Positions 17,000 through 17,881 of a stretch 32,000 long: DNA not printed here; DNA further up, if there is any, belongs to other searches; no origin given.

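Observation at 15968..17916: Cargo segment Y pairs an unknown 168-aa protein with an archaemetzincin-like protease, and about 40% of it is non-coding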

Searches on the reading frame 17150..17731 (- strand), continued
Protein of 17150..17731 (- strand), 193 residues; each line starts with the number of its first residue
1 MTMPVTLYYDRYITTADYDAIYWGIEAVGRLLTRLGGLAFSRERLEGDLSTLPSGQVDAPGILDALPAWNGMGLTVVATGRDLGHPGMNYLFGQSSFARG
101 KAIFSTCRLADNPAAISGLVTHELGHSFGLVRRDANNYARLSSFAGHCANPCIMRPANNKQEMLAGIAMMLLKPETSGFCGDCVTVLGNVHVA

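Call 43: fold_search(model_id=the predicted structure, library=pdb)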
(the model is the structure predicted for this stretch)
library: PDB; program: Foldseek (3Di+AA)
matches with E <= 10: 1002; with E <= 0.001: 4
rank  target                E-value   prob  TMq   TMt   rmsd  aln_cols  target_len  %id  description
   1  2x7m                  2.0e-06  1.00  0.51  0.54   8.4       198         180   23  Crystal structure of Archaemetzincin (amzA) from Methanopyrus kandleri at 1.5 A resolution (released 2010-06-09)
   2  3zvs_A                1.1e-04  1.00  0.46  0.54   8.4       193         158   22  Crystal structure of Archaemetzincin (AmzA) from Archaeoglobus fulgidus at 1.4 A resolution complexed with malonate (released 2012-08-08)
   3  3zvs_B                2.2e-04  1.00  0.48  0.56   8.6       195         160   22  Crystal structure of Archaemetzincin (AmzA) from Archaeoglobus fulgidus at 1.4 A resolution complexed with malonate (released 2012-08-08)
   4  4axq                  3.6e-04  1.00  0.46  0.53   8.9       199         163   22  CRYSTAL STRUCTURE OF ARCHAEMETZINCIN (AMZA) FROM ARCHAEOGLOBUS FULGIDUS AT 1.4 A RESOLUTION (released 2012-06-27)
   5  1iag                  1.3e-03  1.00  0.44  0.43   8.6       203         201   14  FIRST STRUCTURE OF A SNAKE VENOM METALLOPROTEINASE: A PROTOTYPE FOR MATRIX METALLOPROTEINASES(SLASH)COLLAGENASES (released 1994-08-31)
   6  3hdb_A                1.3e-03  1.00  0.44  0.24   8.1       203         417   14  Crystal structure of AaHIV, A metalloproteinase from venom of Agkistrodon Acutus (released 2009-08-11)
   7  3dsl_B                1.9e-03  1.00  0.45  0.24   8.5       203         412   16  The Three-dimensional Structure of Bothropasin, the Main Hemorrhagic Factor from Bothrops jararaca venom. (released 2008-10-21)
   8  1r54_A                2.6e-03  0.99  0.44  0.42   9.0       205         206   16  Crystal structure of the catalytic domain of human ADAM33 (released 2004-10-12)
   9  1dth_A                2.7e-03  0.98  0.42  0.41  10.4       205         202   12  METALLOPROTEASE (released 1997-02-12)
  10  1qua                  3.9e-03  0.99  0.44  0.43   8.3       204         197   13  CRYSTAL STRUCTURE OF ACUTOLYSIN-C, A HEMORRHAGIC TOXIN FROM THE SNAKE VENOM OF AGKISTRODON ACUTUS, AT 2.2 A RESOLUTION (released 2000-07-05)
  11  1bsw                  4.2e-03  0.97  0.41  0.40   8.7       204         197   12  ACUTOLYSIN A FROM SNAKE VENOM OF AGKISTRODON ACUTUS AT PH 7.5 (released 1999-08-26)
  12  2aig                  4.4e-03  0.99  0.46  0.45   8.5       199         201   13  ADAMALYSIN II WITH PEPTIDOMIMETIC INHIBITOR POL647 (released 1998-04-15)
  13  1bud                  4.7e-03  0.99  0.45  0.44   8.2       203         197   13  ACUTOLYSIN A FROM SNAKE VENOM OF AGKISTRODON ACUTUS AT PH 5.0 (released 1999-09-07)
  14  2erq_A                6.0e-03  1.00  0.42  0.22   4.9       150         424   15  Crystal structure of vascular apoptosis-inducing protein-1(tetragonal crystal form) (released 2006-06-20)
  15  1htd_A                6.3e-03  0.98  0.45  0.44   8.1       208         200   16  STRUCTURAL INTERACTION OF NATURAL AND SYNTHETIC INHIBITORS WITH THE VENOM METALLOPROTEINASE, ATROLYSIN C (HT-D) (released 1995-09-15)
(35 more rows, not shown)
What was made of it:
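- On Archaemetzincin / peptidase M54: The top four Foldseek hits are AmzA structures, with probability 1.0 and TM about 0.5 (call 43).
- The top Foldseek matches are the same proteins (call 43).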

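Call 45: search_protein_families(library=phrogs, proteins=[window:17150-17731:-], max_evalue=1)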
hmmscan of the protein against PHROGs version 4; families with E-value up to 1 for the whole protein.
window:17150-17731:- (193 aa): 0 families

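Call 46: search_protein_families(library=padloc, proteins=[window:17150-17731:-], max_evalue=1)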
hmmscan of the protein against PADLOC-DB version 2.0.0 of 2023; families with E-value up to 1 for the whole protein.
window:17150-17731:- (193 aa): 0 families

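Call 47: search_protein_families(library=ncbifam, proteins=[window:17150-17731:-], max_evalue=1)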
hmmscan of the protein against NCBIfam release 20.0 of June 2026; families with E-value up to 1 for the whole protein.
window:17150-17731:- (193 aa): 3 families
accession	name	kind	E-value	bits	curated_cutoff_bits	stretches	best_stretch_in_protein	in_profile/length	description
NF033823.0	archmetzin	subfamily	2.3e-09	37.4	145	1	55-160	48-152/170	archaemetzincin family Zn-dependent metalloprotease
TIGR03296.1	M6dom_TIGR03296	domain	0.12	12.2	110.8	1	78-130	124-180/286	M6 family metalloprotease domain-containing protein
NF038115.1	SVAGG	subfamily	0.22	10.5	150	1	117-138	175-196/407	SVAGG family GlyGly-CTERM protein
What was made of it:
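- On Archaemetzincin / peptidase M54: NF033823 scores 37.4 bits against 145, at E 2.3e-9 (call 47).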

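Call 82: find_related_loci(query=A1, collection=viral_contigs, flank=6000)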
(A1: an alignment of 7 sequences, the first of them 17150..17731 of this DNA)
Query A1 (193 aa) in viral_contigs; peptide patterns used: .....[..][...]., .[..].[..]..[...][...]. (x = any residue, [..] = any of these).
29 stretches matched a pattern, but none encodes a relative of the query by tblastn (E <= 1e-3).
